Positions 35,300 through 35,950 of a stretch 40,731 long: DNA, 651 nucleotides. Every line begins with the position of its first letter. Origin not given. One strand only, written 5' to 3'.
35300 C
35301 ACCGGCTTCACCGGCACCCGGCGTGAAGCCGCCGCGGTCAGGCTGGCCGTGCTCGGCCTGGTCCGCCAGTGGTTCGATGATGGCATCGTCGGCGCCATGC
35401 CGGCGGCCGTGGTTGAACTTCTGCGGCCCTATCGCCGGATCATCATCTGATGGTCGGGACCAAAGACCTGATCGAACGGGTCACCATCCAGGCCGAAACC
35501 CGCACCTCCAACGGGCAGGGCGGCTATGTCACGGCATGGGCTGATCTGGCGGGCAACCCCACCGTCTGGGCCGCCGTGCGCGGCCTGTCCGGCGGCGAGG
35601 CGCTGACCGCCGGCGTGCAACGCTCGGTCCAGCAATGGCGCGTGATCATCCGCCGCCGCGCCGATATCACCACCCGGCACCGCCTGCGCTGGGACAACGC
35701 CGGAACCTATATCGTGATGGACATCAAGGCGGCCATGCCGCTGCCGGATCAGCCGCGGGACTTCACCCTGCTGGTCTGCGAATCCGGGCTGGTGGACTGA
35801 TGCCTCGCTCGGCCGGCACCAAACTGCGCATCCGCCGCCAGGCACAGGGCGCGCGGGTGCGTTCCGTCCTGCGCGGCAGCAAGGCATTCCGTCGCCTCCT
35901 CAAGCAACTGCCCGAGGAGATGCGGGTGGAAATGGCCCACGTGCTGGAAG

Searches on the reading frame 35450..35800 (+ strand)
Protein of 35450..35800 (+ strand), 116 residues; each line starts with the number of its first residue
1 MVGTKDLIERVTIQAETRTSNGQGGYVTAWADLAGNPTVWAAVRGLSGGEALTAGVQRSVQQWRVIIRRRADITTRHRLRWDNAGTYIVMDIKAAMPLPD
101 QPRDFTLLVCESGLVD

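Call 3: search_protein_families(library=pfam, proteins=[window:35450-35800:+], max_evalue=0.1)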
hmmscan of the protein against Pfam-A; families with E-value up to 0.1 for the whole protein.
window:35450-35800:+ (116 aa): 2 families
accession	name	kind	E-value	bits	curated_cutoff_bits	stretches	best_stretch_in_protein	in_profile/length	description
PF05521.18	Phage_HCP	-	4.1e-17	63.1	25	1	5-112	4-105/106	Phage head completion protein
PF12525.13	DUF3726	-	0.087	13.2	22.1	0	17-61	11-54/73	Protein of unknown function (DUF3726)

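Call 4: search_protein_families(library=phrogs, proteins=[window:35450-35800:+], max_evalue=0.1)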
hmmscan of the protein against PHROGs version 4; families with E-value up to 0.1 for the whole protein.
window:35450-35800:+ (116 aa): 2 families
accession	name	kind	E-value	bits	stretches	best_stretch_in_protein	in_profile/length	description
phrog_25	-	connector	1.8e-15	58.7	1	4-113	38-139/286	head closure Hc1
phrog_10356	-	head and packaging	0.0054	15.9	1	29-86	30-84/852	virion structural protein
